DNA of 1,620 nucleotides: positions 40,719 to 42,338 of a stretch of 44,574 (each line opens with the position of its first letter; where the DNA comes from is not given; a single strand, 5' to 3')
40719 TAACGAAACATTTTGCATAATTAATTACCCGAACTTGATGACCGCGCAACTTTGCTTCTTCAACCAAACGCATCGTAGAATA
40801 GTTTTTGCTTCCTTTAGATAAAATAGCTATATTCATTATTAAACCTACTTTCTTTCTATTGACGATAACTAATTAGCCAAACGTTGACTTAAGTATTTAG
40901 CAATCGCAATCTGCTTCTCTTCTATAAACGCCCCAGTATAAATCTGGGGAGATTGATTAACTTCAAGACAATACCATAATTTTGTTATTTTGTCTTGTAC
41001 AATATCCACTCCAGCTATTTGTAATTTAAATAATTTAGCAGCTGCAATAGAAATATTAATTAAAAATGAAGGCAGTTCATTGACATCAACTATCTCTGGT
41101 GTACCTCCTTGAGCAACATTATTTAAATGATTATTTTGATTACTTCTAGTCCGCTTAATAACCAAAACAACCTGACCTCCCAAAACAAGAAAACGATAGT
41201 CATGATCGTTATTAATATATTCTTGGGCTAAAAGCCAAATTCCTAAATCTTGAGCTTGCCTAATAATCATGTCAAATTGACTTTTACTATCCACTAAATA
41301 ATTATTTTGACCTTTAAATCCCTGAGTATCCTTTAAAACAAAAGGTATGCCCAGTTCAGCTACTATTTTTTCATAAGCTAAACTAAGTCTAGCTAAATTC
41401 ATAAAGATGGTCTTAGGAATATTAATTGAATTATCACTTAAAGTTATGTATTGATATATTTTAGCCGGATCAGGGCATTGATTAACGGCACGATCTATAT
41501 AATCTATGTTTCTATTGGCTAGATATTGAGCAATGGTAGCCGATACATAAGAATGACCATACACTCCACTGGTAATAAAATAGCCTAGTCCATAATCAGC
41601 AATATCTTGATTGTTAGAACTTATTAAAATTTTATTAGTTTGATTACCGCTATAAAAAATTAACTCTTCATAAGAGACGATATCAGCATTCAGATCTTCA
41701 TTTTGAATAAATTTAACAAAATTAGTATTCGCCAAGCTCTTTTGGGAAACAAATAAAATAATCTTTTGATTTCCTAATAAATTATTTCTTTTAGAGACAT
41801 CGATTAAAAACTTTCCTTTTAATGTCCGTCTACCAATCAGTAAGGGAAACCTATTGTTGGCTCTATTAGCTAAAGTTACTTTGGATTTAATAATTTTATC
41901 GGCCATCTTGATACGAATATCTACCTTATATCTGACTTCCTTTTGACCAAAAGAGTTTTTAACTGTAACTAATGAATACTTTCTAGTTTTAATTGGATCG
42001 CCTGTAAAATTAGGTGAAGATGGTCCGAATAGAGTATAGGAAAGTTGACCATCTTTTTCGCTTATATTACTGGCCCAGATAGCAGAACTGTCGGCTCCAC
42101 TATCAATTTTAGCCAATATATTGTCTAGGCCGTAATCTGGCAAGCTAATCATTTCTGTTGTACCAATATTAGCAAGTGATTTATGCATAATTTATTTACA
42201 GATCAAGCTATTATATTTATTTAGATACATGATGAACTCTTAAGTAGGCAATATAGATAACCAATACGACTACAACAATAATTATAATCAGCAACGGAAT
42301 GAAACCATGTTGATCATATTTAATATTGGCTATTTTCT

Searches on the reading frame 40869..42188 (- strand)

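Call 35: search_protein_families(library=pfam, proteins=[window:40869-42188:-], max_evalue=0.01)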
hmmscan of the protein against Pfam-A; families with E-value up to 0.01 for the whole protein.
window:40869-42188:- (439 aa): 3 families
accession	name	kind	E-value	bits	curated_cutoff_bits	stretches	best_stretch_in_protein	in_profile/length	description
PF08443.16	RimK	-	2.2e-16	60.4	21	1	250-418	11-171/188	RimK-like ATP-grasp domain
PF05618.17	Zn_protease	-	6.4e-15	55.7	27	1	9-134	3-132/138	Putative ATP-dependent zinc protease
PF02955.21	GSH-S_ATP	-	4.6e-06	26.6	23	1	283-403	34-158/175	Prokaryotic glutathione synthetase, ATP-grasp domain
